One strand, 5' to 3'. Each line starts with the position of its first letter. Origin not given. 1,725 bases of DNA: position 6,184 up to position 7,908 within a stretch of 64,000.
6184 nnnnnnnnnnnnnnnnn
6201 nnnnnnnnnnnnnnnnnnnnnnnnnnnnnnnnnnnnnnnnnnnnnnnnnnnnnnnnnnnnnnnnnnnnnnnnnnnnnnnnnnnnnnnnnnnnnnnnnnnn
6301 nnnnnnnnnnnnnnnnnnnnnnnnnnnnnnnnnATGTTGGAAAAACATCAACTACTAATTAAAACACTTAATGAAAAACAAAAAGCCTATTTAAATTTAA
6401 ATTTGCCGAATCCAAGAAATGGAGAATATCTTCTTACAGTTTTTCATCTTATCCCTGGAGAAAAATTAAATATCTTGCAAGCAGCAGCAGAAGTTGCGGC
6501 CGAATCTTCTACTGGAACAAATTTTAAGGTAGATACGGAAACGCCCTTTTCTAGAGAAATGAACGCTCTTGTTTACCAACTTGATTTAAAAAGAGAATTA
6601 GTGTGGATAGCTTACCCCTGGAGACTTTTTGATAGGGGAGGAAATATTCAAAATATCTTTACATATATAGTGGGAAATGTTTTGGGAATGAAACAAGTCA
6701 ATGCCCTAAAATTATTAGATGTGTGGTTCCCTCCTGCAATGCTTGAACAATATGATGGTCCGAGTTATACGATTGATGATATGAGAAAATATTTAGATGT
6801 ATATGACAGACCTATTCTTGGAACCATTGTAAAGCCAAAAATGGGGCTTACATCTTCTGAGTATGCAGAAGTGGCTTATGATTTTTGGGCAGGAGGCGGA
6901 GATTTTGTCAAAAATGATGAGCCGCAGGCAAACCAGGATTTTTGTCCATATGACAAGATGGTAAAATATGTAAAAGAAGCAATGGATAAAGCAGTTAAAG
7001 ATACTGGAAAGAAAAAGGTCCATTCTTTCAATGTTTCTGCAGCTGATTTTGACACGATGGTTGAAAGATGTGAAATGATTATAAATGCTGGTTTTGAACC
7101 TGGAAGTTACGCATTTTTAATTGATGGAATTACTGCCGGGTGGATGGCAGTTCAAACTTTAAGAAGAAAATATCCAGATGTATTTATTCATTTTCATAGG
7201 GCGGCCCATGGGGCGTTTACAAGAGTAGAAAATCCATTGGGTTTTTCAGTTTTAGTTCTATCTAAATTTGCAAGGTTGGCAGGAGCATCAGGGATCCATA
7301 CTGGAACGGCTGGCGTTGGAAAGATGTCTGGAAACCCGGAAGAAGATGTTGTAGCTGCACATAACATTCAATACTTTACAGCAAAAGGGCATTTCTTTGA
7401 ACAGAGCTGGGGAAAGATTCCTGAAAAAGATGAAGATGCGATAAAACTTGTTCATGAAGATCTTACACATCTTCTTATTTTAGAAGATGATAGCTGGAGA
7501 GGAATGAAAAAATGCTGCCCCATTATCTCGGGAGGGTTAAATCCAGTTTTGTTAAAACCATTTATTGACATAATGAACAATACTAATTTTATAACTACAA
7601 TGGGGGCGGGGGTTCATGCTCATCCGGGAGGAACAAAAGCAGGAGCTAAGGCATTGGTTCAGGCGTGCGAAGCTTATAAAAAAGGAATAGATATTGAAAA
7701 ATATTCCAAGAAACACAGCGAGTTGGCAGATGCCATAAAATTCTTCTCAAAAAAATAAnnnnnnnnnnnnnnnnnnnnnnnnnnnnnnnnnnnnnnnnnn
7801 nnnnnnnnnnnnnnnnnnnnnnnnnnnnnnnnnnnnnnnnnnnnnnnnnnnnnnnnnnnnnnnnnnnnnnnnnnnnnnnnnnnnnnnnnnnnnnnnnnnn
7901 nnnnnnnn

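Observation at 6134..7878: Intact form II/III RuBisCO carried as a single, inverted gene cassette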

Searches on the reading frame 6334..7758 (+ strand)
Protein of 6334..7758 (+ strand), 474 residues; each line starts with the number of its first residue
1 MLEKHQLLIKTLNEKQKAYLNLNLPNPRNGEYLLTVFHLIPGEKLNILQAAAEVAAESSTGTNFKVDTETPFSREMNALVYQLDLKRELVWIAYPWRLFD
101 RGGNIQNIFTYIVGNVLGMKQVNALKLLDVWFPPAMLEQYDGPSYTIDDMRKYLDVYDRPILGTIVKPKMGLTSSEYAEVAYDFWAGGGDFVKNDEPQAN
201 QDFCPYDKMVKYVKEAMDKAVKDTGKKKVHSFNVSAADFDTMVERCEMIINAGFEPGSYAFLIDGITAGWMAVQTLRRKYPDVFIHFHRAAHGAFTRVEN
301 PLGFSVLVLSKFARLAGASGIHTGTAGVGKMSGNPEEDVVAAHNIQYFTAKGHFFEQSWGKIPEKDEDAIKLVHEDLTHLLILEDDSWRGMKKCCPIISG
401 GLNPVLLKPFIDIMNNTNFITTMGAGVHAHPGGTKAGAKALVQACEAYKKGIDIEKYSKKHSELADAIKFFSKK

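Call 8: search_protein_families(library=pfam, proteins=[window:6334-7758:+], max_evalue=0.01)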
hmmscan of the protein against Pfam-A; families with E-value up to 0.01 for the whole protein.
window:6334-7758:+ (474 aa): 2 families
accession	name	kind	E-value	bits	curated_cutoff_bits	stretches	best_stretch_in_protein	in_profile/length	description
PF00016.26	RuBisCO_large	-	9.7e-92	307.8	30.1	2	147-363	2-220/299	Ribulose bisphosphate carboxylase large chain, catalytic domain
PF02788.21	RuBisCO_large_N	-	3.6e-29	101.8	20.7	1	30-136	11-120/120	Ribulose bisphosphate carboxylase large chain, N-terminal domain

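Call 11: search_solved_structures(query=window:6334-7755:+, max_evalue=1e-20, show_alignments=2)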
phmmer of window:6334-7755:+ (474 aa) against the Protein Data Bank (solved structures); distinct sequences matched with E-value up to 1e-20: 97 (the best 60 are shown).
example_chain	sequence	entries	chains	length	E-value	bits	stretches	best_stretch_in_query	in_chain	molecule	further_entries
5mac_A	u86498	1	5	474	4.3e-273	909.3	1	6-472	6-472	Ribulose-1,5-bisphosphate carboxylase-oxygenase type III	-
8vgs_A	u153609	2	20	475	7.2e-273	908.6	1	7-474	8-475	Ribulose bisphosphate carboxylase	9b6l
9dyp_A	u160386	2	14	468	3.4e-196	655.8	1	16-473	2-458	ribulose-1,5-bisphosphate carboxylase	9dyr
6ius_A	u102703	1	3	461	1.8e-97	330.2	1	28-359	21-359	Ribulose-1,5-bisphosphate carboxylase/oxygenase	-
4lf1_A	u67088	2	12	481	6.1e-97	328.5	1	16-359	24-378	Ribulose bisphosphate carboxylase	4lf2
5hqm_A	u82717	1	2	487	6.4e-97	328.4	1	16-359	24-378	Ribulose bisphosphate carboxylase (R. palustris/R. rubrum chimera),Ribulose bisphosphate c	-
5han_A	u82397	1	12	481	1.7e-96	327.1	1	16-359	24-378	Ribulose bisphosphate carboxylase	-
7t1j_A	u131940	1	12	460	2.1e-96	326.7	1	19-359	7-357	Ribulose bisphosphate carboxylase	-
5hjx_A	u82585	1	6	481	2.2e-96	326.7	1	16-359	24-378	Ribulose bisphosphate carboxylase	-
5hjy_A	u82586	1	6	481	3e-96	326.2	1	16-359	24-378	Ribulose bisphosphate carboxylase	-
5hao_A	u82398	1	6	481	4.1e-96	325.8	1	16-359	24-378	Ribulose bisphosphate carboxylase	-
5koz_A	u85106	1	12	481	6.9e-96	325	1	16-359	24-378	Ribulose bisphosphate carboxylase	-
5hat_A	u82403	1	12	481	1.1e-95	324.3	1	16-359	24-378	Ribulose bisphosphate carboxylase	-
5hk4_A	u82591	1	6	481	1.5e-95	323.9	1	16-359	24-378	Ribulose bisphosphate carboxylase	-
5hql_A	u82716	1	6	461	1.6e-95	323.8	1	17-359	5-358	Ribulose bisphosphate carboxylase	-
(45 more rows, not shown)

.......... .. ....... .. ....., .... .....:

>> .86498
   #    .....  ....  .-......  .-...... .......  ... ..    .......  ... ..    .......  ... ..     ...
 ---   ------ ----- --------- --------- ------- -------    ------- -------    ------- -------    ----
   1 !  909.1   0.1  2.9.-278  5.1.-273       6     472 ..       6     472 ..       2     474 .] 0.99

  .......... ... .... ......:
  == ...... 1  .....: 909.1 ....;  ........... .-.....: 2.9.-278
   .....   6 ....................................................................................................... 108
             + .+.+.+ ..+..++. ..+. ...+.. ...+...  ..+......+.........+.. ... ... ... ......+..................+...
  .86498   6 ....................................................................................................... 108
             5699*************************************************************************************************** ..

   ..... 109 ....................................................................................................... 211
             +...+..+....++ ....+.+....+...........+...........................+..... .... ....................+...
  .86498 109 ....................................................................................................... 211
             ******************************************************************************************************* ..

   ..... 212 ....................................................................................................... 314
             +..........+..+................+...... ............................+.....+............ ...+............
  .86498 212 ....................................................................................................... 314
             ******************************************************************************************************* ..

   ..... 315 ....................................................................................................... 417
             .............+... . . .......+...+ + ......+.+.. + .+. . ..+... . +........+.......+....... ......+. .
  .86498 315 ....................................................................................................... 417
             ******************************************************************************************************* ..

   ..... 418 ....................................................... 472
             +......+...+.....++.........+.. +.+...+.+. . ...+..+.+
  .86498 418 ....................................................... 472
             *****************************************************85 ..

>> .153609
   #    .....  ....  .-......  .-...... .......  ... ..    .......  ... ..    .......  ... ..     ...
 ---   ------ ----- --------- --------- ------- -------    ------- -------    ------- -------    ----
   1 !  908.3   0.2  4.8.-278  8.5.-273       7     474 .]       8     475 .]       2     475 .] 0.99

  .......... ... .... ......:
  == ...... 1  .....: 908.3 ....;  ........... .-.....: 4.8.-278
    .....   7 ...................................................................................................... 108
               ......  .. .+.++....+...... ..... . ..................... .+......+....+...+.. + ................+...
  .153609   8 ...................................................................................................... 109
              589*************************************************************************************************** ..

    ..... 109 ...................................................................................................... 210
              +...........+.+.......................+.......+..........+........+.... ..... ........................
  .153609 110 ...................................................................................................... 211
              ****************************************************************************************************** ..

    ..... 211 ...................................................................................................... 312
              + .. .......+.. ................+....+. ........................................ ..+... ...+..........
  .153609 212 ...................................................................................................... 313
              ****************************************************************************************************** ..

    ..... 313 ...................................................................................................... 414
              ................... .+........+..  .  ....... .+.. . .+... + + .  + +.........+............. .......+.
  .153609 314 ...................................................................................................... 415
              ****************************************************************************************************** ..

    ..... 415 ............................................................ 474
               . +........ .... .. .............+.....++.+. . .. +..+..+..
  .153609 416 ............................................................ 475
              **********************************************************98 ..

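Call 12: find_homologous_proteins(query=window:6334-7755:+, max_evalue=1e-30)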
Query window:6334-7755:+ (474 aa): 2319 proteins with E <= 1e-30 among 8000 candidates; the best 120 are listed.
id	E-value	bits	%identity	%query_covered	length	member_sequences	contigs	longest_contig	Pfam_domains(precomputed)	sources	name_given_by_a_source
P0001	0.0e+0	1078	97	100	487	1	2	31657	PF02788.22,PF00016.27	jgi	-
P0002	0.0e+0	1077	97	100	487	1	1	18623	PF02788.22,PF00016.27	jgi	-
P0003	0.0e+0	1077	97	100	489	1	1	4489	PF02788.22,PF00016.27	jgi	-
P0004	0.0e+0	1074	97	100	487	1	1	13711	PF02788.22,PF00016.27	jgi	-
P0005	1.0e-288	976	87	100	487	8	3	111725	PF02788.22,PF00016.27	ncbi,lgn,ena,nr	ncbi:MAG: ribulose-bisphosphate carboxylase [Nanoarchaeota archaeon]|nr:ribulose-bisphosphate carbox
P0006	5.3e-284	960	85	100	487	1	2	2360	PF02788.22,PF00016.27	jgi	-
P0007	5.4e-284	960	86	99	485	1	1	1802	PF02788.22,PF00016.27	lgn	-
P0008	1.3e-283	959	85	100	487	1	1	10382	PF02788.22,PF00016.27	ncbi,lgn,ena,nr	ncbi:MAG: ribulose-bisphosphate carboxylase [Methanogenium sp.]|nr:ribulose-bisphosphate carboxylase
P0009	7.6e-282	953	85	100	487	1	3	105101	PF02788.22,PF00016.27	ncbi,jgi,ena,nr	ncbi:ribulose-bisphosphate carboxylase [Candidatus Woesearchaeota archaeon]|nr:ribulose-bisphosphate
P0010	8.2e-281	950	84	100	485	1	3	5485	PF02788.22,PF00016.27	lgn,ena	-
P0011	2.7e-280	948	85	98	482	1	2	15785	PF02788.22,PF00016.27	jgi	-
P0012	3.8e-280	948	84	100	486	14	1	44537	PF02788.22,PF00016.27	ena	-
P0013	5.6e-279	944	84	99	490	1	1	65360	PF02788.22,PF00016.27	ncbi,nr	ncbi:MAG: ribulose-bisphosphate carboxylase [Candidatus Pacearchaeota archaeon]|nr:ribulose-bisphosp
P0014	1.1e-277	939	85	99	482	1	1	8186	PF02788.22,PF00016.27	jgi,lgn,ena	-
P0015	1.4e-277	939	85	98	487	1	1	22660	PF02788.22,PF00016.27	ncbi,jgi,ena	ncbi:MAG: ribulose-bisphosphate carboxylase [Candidatus Aenigmatarchaeota archaeon]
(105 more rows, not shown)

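Call 13: find_encoding_contigs(protein=P0001, flank=10000, max_places=4)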
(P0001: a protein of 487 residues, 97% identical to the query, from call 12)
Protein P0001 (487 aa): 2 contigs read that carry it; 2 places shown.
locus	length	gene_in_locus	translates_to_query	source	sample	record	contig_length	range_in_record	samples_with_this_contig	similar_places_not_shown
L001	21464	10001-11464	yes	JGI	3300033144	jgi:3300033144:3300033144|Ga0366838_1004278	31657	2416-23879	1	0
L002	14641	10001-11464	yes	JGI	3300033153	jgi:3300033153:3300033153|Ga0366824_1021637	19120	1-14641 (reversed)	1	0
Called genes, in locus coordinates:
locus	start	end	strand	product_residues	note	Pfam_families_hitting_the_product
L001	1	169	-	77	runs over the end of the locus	PF01037:AsnC_trans_reg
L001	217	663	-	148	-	PF04307:YdjM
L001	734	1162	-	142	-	PF00583:Acetyltransf_1, PF13673:Acetyltransf_10, PF13420:Acetyltransf_4 (weak), PF13508:Acetyltransf_7, PF08445:FR47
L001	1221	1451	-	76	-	PF10884:DUF2683 (weak)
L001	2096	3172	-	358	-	PF13784:Fic_N, PF02661:Fic, PF21248:SoFic-like_C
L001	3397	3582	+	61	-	-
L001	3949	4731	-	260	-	PF12146:Hydrolase_4 (faint), PF00561:Abhydrolase_1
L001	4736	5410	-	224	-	PF00578:AhpC-TSA, PF08534:Redoxin, PF10417:1-cysPrx_C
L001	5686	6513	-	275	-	PF05175:MTS (weak), PF01209:Ubie_methyltran (weak), PF13489:Methyltransf_23, PF08241:Methyltransf_11, PF08242:Methyltransf_12, PF13649:Methyltransf_25, PF13847:Methyltransf_31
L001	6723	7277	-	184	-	PF01209:Ubie_methyltran, PF13489:Methyltransf_23, PF02353:CMAS (weak), PF01728:FtsJ, PF13847:Methyltransf_31, PF08241:Methyltransf_11, PF08242:Methyltransf_12, PF13649:Methyltransf_25, +3 more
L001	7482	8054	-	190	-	PF12675:DUF3795 (faint)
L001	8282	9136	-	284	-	PF01784:DUF34_NIF3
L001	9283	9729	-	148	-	PF13420:Acetyltransf_4 (weak), PF13527:Acetyltransf_9 (weak), PF00583:Acetyltransf_1, PF13673:Acetyltransf_10, PF13508:Acetyltransf_7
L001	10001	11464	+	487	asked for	PF02788:RuBisCO_large_N, PF00016:RuBisCO_large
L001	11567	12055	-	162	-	PF13302:Acetyltransf_3, PF00583:Acetyltransf_1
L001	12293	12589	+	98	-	-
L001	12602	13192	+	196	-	-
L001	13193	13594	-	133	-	PF28505:DUF1699_N, PF02796:HTH_7 (weak)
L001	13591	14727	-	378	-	PF04409:DUF530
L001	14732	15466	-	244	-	PF01884:PcrB, PF00977:His_biosynth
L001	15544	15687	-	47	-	-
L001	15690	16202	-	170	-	PF04068:Fer4_RLI, PF04034:Ribo_biogen_C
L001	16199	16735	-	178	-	PF13302:Acetyltransf_3 (weak), PF00583:Acetyltransf_1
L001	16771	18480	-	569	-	PF00749:tRNA-synt_1c, PF03950:tRNA-synt_1c_C, PF20974:tRNA-synt_1c_C2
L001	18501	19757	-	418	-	-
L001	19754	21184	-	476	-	PF13231:PMT_2 (weak)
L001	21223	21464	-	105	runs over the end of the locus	-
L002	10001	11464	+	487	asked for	PF02788:RuBisCO_large_N, PF00016:RuBisCO_large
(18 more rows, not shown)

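Call 14: find_encoding_contigs(protein=P0002, flank=10000, max_places=3)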
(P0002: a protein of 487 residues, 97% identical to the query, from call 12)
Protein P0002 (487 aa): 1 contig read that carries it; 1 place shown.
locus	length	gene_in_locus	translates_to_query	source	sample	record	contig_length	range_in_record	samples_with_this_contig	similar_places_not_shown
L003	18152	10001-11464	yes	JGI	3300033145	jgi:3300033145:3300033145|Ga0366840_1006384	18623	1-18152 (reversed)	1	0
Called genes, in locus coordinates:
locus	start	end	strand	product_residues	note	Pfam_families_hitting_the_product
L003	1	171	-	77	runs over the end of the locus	PF01037:AsnC_trans_reg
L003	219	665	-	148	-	PF04307:YdjM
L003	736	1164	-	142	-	PF00583:Acetyltransf_1, PF13673:Acetyltransf_10, PF13420:Acetyltransf_4 (weak), PF13508:Acetyltransf_7, PF08445:FR47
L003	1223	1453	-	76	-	PF10884:DUF2683 (weak)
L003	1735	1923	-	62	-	PF10543:ORF6N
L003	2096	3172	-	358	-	PF13784:Fic_N, PF02661:Fic, PF21248:SoFic-like_C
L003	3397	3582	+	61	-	-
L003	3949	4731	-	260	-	PF12146:Hydrolase_4 (faint), PF00561:Abhydrolase_1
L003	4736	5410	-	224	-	PF00578:AhpC-TSA, PF08534:Redoxin, PF10417:1-cysPrx_C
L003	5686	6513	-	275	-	PF05175:MTS (weak), PF01209:Ubie_methyltran (weak), PF13489:Methyltransf_23, PF08241:Methyltransf_11, PF08242:Methyltransf_12, PF13649:Methyltransf_25, PF13847:Methyltransf_31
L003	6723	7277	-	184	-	PF01209:Ubie_methyltran, PF13489:Methyltransf_23, PF02353:CMAS (weak), PF01728:FtsJ, PF13847:Methyltransf_31, PF08241:Methyltransf_11, PF08242:Methyltransf_12, PF13649:Methyltransf_25, +3 more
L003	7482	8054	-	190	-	PF12675:DUF3795 (faint)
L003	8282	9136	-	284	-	PF01784:DUF34_NIF3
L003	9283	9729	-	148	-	PF13420:Acetyltransf_4 (weak), PF13527:Acetyltransf_9 (weak), PF00583:Acetyltransf_1, PF13673:Acetyltransf_10, PF13508:Acetyltransf_7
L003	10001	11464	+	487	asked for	PF02788:RuBisCO_large_N, PF00016:RuBisCO_large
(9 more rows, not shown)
